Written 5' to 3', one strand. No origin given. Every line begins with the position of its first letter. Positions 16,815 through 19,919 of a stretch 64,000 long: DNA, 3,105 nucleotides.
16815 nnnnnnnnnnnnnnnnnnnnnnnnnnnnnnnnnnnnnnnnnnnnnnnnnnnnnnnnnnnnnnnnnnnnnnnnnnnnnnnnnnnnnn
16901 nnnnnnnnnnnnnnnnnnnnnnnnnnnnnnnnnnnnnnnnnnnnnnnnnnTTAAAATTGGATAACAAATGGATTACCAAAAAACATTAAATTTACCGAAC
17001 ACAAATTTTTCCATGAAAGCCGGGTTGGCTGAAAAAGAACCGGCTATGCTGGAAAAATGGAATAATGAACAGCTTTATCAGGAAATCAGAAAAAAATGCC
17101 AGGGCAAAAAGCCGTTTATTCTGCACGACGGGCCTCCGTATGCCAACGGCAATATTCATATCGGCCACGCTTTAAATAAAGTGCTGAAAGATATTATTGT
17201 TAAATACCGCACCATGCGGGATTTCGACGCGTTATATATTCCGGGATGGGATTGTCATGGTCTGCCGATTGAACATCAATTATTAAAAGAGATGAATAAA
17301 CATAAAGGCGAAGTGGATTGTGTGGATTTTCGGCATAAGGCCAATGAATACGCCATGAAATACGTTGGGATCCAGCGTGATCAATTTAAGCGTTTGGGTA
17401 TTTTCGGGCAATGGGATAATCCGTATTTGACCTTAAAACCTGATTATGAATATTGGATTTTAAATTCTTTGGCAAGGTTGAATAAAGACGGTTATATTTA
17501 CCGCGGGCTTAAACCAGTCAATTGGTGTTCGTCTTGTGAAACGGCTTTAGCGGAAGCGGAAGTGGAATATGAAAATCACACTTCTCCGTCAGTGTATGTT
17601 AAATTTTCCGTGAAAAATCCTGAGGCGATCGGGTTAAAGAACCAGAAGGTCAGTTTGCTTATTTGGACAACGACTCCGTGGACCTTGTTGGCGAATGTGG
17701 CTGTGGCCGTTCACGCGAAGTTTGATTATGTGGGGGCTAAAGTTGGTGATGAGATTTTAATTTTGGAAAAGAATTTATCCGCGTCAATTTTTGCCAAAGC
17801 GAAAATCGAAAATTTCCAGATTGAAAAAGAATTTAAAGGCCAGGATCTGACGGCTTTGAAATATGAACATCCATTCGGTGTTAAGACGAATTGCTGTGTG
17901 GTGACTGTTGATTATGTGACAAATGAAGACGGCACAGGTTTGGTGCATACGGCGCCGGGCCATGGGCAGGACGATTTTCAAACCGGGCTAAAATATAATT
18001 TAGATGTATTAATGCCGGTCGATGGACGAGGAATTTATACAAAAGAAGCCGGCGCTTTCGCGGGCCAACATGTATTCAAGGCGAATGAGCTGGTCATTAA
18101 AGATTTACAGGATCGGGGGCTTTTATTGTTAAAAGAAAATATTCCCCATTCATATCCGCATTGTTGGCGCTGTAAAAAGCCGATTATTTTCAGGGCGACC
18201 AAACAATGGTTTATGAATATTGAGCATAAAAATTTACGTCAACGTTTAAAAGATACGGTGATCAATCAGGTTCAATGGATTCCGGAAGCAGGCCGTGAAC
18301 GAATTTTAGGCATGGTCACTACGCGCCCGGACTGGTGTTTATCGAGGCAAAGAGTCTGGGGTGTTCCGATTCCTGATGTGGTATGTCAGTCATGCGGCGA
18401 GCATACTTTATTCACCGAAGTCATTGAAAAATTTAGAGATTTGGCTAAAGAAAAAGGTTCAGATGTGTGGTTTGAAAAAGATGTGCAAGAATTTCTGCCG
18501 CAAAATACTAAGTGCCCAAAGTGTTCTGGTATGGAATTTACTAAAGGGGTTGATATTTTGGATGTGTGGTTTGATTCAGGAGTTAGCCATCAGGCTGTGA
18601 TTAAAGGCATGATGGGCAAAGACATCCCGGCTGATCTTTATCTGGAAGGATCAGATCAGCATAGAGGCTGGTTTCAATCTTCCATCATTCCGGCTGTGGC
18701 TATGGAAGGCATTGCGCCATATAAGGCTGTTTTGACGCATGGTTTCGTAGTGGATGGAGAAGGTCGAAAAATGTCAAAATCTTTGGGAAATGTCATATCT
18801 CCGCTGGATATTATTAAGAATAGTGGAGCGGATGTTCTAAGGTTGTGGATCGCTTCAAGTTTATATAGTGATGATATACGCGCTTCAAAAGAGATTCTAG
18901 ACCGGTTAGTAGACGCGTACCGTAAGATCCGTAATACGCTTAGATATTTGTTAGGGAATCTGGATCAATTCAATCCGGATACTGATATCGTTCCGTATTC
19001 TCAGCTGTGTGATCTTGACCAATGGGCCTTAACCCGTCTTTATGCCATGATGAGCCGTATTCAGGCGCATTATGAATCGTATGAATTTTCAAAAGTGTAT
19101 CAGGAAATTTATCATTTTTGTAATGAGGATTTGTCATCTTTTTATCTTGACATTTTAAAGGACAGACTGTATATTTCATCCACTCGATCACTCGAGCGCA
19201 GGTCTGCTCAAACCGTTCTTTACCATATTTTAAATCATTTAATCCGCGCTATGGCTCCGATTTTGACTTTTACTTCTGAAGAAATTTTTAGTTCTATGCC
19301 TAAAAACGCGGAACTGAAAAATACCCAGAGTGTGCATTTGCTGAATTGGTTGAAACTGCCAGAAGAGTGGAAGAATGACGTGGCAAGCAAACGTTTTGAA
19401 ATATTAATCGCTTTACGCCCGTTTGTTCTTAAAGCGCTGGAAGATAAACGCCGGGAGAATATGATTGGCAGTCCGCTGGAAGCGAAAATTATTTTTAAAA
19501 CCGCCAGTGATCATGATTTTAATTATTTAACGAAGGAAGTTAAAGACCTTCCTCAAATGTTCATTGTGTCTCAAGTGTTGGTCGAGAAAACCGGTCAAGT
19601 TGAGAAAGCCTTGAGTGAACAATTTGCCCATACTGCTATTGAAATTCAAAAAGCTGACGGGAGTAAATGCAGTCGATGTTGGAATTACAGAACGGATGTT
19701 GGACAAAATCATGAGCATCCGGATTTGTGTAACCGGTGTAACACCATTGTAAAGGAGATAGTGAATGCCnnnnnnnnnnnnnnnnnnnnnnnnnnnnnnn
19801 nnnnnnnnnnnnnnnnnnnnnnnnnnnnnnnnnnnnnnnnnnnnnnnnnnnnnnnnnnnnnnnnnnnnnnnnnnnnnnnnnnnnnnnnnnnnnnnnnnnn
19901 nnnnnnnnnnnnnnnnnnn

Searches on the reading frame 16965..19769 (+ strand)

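Call 59: search_protein_families(library=pfam, proteins=[window:16965-19769:+], max_evalue=0.001)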
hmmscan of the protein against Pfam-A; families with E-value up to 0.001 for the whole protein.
window:16965-19769:+ (935 aa): 7 families
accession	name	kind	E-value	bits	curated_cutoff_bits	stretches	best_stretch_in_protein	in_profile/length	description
PF00133.28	tRNA-synt_1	-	2.8e-130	435.2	22.7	1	28-640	2-413/414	tRNA synthetases class I (I, L, M and V)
PF08264.19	Anticodon_1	-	3.7e-32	111.7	25.1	1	685-842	1-146/148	Anticodon-binding domain of tRNA ligase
PF09334.17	tRNA-synt_1g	-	1.3e-27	97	20.1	2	58-202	8-137/391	tRNA synthetases class I (M)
PF06827.20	zf-FPG_IleRS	-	3.5e-09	36.7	21.3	1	899-925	1-27/30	Zinc finger found in FPG and IleRS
PF01406.26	tRNA-synt_1e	-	2e-08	34.4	27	1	579-646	231-297/301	tRNA synthetases class I (C) catalytic domain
PF01921.24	tRNA-synt_1f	-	7.5e-06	25.5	27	1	572-659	254-339/360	tRNA synthetases class I (K)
PF13603.12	tRNA-synt_1_2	-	1.3e-05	25.2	25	1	224-349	16-137/185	Leucyl-tRNA synthetase, editing domain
